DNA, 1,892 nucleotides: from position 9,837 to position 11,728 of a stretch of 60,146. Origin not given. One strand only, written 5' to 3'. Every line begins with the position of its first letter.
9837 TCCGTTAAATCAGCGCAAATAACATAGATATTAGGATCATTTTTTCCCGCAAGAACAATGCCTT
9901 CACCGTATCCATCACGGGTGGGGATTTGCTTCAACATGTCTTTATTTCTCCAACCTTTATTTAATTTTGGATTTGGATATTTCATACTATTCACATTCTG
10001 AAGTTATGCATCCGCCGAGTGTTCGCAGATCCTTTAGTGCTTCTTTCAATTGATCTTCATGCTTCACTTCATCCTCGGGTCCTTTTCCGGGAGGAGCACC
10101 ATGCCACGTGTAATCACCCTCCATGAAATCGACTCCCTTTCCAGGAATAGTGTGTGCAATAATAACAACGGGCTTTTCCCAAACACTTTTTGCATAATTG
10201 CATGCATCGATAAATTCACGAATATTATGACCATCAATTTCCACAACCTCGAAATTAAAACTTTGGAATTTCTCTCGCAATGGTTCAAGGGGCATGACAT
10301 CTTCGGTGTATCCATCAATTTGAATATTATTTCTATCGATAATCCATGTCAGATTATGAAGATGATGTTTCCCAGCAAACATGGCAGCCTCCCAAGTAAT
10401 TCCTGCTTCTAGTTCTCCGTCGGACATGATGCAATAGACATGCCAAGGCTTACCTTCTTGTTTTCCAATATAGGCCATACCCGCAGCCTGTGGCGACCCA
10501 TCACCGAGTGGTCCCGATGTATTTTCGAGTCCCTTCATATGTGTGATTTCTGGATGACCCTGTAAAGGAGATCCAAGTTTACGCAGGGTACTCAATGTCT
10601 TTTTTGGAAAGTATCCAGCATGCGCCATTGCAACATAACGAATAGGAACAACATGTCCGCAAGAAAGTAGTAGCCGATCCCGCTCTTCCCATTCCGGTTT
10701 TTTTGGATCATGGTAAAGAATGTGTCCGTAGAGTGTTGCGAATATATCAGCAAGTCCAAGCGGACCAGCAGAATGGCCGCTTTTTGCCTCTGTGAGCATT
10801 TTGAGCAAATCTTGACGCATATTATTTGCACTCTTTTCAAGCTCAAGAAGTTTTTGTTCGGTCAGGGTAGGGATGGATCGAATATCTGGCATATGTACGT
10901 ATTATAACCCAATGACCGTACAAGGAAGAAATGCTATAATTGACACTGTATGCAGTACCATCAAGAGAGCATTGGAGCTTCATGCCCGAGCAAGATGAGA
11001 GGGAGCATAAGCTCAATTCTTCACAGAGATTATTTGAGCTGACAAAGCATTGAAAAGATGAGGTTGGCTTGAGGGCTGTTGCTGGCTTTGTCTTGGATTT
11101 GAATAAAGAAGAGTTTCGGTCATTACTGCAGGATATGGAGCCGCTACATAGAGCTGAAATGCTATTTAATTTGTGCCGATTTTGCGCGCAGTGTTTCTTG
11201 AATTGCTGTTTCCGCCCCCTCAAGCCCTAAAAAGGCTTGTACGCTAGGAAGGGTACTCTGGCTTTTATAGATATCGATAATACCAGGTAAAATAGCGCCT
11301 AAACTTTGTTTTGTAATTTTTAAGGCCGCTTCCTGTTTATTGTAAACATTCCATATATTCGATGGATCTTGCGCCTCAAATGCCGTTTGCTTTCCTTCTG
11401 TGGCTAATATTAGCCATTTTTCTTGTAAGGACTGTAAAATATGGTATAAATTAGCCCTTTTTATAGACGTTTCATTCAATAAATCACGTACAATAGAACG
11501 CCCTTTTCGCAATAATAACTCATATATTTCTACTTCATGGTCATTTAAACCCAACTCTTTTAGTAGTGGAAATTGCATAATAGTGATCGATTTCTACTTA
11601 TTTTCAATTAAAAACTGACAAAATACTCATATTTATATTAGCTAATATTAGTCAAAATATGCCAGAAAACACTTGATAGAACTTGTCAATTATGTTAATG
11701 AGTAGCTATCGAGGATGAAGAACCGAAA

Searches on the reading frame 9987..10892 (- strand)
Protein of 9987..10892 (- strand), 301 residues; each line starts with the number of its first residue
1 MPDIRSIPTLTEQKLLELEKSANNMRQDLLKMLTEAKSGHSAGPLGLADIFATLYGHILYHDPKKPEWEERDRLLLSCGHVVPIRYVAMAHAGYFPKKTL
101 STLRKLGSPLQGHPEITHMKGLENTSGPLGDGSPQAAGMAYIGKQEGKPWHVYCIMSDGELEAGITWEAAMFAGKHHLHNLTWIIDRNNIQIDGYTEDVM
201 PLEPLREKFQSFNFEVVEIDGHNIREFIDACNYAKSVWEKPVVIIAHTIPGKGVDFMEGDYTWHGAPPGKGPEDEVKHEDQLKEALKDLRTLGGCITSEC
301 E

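Call 21: find_related_loci(query=window:9987-10892:-, collection=genome_contigs, flank=10000)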
Query window:9987-10892:- (301 aa) in genome_contigs; peptide patterns used: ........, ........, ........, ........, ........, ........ (x = any residue, [..] = any of these).
174 stretches matched a pattern; 129 encode a relative of the query (tblastn E <= 1e-3); the best 80 are kept; 80 distinct loci.
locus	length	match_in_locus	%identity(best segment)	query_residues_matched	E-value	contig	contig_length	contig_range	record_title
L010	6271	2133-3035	80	1-301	2e-169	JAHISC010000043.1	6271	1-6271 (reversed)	MAG: Patescibacteria group bacterium isolate MM_PC_MetaG.mb.155 MM_PC_MetaG.mb.155_k141_451960, whole genome shotgun seq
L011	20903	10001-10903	79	1-301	9e-166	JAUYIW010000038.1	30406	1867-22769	MAG: Candidatus Uhrbacteria bacterium isolate C24_metabat.bin.112 C24_k141_200491, whole genome shotgun sequence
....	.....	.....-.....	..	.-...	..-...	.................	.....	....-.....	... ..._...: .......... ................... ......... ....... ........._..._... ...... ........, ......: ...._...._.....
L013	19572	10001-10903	79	1-301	5e-165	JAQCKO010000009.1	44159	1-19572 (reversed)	MAG: bacterium isolate casp40-mb.74 NODE_1993_length_44159_cov_0.128552, whole genome shotgun sequence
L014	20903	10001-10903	77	1-301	1e-164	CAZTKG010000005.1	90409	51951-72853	MAG TPA_asm: uncultured Gammaproteobacteria bacterium isolate SRP200020_co5_277 genome assembly, contig: NODE_315_length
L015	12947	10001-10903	77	1-301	5e-162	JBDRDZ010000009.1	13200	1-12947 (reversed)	MAG: Patescibacteria group bacterium isolate MEGAHIT-group-1.29 k141_9764750, whole genome shotgun sequence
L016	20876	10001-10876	71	1-301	2e-150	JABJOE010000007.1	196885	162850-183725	MAG: Candidatus Uhrbacteria bacterium isolate SI075_bin35 k141_2794476, whole genome shotgun sequence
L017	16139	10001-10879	73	1-301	6e-149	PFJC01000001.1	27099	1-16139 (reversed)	MAG: Candidatus Uhrbacteria bacterium CG_4_10_14_3_um_filter_41_21 CG_4_10_14_3_um_filter_scaffold_790_c, whole genome s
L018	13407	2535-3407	70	1-300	2e-145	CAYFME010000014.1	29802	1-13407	MAG TPA_asm: uncultured Gammaproteobacteria bacterium isolate ERP019367_co1_56 genome assembly, contig: NODE_1473_length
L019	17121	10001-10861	63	2-296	1e-126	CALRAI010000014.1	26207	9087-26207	MAG: Candidatus Uhrbacteria bacterium isolate MaH-04nov19-6 genome assembly, contig: MaH-04nov19-C4522, whole genome sho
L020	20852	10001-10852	61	10-293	1e-117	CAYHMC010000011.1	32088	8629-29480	MAG TPA_asm: uncultured Candidatus Saccharibacteria bacterium isolate ERP119705_co13_620 genome assembly, contig: NODE_1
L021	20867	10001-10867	61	4-301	2e-117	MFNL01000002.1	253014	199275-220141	MAG: Candidatus Levybacteria bacterium RIFCSPHIGHO2_01_FULL_37_17 rifcsphigho2_01_scaffold_39, whole genome shotgun sequ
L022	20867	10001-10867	60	4-301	7e-116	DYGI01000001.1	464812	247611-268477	MAG TPA_asm: Candidatus Microgenomatus sp. isolate BE2012_3_53_27 Afr_mines_BE2012_4_length_464812_cov_11_415247, whole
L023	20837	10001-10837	62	9-289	6e-116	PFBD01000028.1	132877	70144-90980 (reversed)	MAG: Candidatus Harrisonbacteria bacterium CG10_big_fil_rev_8_21_14_0_10_49_15 CG10_8_21_14_0.10_scaffold_332_c, whole g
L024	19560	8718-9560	60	12-301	8e-116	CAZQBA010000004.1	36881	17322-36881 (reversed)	MAG TPA_asm: uncultured Gammaproteobacteria bacterium isolate binchicken_co128_169 genome assembly, contig: NODE_731_len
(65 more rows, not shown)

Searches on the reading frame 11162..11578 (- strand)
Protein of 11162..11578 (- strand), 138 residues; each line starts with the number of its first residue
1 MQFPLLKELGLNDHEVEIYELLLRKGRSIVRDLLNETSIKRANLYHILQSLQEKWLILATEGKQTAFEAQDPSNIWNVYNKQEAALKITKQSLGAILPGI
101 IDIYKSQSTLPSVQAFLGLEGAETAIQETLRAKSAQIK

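Call 13: search_protein_families(library=pfam, proteins=[window:11162-11578:-], max_evalue=1)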
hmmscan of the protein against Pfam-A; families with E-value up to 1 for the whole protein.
window:11162-11578:- (138 aa): 5 families
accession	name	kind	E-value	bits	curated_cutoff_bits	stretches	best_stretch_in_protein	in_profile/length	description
PF01978.25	TrmB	-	1.2e-11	44.7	25.6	1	6-72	1-67/68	Sugar-specific transcriptional regulator TrmB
PF04182.18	B-block_TFIIIC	-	0.0037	17.7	22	1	30-58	21-49/73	B-block binding subunit of TFIIIC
PF08221.17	HTH_9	-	0.0083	16.7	23.4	1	17-52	17-52/62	RNA polymerase III subunit RPC82 helix-turn-helix domain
PF02002.24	TFIIE_alpha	-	0.057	13.7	22.9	1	13-78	13-76/105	TFIIE alpha subunit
PF03551.20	PadR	-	0.13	12.7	27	1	32-64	21-54/75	Transcriptional regulator PadR-like family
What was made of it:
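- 11162..11578 (-): Truncated TrmB-like helix-turn-helix gene (138 aa, N-terminal domain only), transcribed divergently from the structured region. Pfam PF01978, E=1.2e-11 (call 13).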

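Call 17: find_encoding_contigs(protein=window:11162-11578:-, flank=4000, max_places=10)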
Protein window:11162-11578:- (138 aa): 8 contigs read that carry it; 6 places shown.
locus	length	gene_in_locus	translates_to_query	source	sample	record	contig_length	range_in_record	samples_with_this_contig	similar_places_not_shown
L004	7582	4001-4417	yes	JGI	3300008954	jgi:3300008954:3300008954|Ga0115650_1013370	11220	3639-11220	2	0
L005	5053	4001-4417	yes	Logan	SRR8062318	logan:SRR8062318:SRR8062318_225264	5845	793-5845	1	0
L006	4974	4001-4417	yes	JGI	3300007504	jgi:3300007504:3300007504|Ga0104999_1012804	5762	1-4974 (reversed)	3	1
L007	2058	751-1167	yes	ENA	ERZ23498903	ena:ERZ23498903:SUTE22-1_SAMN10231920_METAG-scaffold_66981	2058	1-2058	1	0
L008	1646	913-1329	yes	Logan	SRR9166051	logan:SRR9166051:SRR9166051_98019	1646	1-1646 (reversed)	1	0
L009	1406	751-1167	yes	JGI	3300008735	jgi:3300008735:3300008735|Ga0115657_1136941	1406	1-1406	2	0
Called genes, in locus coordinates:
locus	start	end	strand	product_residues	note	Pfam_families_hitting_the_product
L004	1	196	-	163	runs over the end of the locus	-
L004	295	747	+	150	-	PF02502:LacAB_rpiB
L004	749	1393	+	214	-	PF00834:Ribul_P_3_epim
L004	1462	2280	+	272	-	PF13473:Cupredoxin_1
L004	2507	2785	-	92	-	-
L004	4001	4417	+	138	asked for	PF01978:TrmB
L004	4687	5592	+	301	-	PF13292:DXP_synthase_N (weak), PF00456:Transketolase_N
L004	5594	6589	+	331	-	PF02779:Transket_pyr, PF02780:Transketolase_C, PF22613:Transketolase_C_1 (weak)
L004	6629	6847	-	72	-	-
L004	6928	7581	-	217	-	?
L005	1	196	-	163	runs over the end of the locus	-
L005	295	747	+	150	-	PF02502:LacAB_rpiB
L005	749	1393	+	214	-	PF00834:Ribul_P_3_epim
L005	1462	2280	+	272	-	PF13473:Cupredoxin_1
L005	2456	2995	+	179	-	-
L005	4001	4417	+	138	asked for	PF01978:TrmB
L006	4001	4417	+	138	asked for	PF01978:TrmB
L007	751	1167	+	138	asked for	PF01978:TrmB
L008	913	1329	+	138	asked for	PF01978:TrmB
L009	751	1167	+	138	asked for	PF01978:TrmB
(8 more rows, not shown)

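Call 33: find_homologous_proteins(query=window:11162-11578:-, max_evalue=0.00001)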
Query window:11162-11578:- (138 aa): 1 proteins with E <= 0.00001 among 19 candidates.
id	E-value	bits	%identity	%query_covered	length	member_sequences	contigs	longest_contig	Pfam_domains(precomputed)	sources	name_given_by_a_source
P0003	1.4e-80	285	99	100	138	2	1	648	PF01978.26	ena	-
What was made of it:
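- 11162..11578 (-): Only itself and a 99% variant were found among 5.8 billion proteins (call 33).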

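Call 55: search_protein_families(library=phrogs, proteins=[window:11162-11578:-], max_evalue=1)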
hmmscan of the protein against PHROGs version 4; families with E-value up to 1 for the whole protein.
window:11162-11578:- (138 aa): 0 families

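Call 56: search_protein_families(library=ncbifam, proteins=[window:11162-11578:-], max_evalue=1)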
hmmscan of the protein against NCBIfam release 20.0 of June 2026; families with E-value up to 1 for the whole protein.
window:11162-11578:- (138 aa): 8 families
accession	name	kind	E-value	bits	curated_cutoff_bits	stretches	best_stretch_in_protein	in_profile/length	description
NF053606.1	Sta1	subfamily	0.00017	21.6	80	1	10-90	17-95/100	Sta1 family transcriptional regulator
NF047390.1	TransRegTrmBL1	equivalog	0.00022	20.3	650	1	6-77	10-81/341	HTH-type sugar sensing transcriptional regulator TrmBL1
NF040851.1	tran_reg_TrmB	equivalog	0.003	16.8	600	1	5-82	10-87/338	HTH-type sugar-sensing transcriptional regulator TrmB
TIGR01884.1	cas_HTH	subfamily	0.014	14.8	60.2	1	9-68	138-197/202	CRISPR-associated CARF protein Csa3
NF047392.1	TransRegTrmBHalo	equivalog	0.026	13.5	500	1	8-77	15-84/349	HTH-type sugar sensing transcriptional regulator TrmB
NF040939.2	trans_reg_lrs14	equivalog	0.032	14.3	90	1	10-90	18-97/103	Lrs14 family HTH-type transcriptional regulator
NF033788.1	HTH_metalloreg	subfamily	0.082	12.7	55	1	16-71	14-70/77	metalloregulator ArsR/SmtB family transcription factor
TIGR00738.1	rrf2_super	superfamily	0.11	12.4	73.3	1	30-91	28-92/132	Rrf2 family transcriptional regulator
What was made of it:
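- Closest known: OLE RNA with its partner gene oapA. Different: ORF92 has two helices, not four, and no detectable family (calls 13, 56).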

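Call 62: search_protein_families(library=padloc, proteins=[window:11162-11578:-], max_evalue=1)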
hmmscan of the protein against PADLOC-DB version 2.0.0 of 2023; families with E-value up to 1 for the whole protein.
window:11162-11578:- (138 aa): 3 families
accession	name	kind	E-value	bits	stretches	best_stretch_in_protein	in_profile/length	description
PDLC01268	CasR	-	0.00087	17.3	1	2-63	114-173/179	"CAS-I,CAS-II,CAS-III,CAS-IV,CAS-V,CAS-VI; associated_signaling"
PDLC01434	CasR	-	0.0034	15.3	1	2-67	118-180/191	"CAS-I,CAS-II,CAS-III,CAS-IV,CAS-V,CAS-VI; associated_signaling"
PDLC01849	CARF3--CARF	-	0.0056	14.4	1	2-59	128-183/197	-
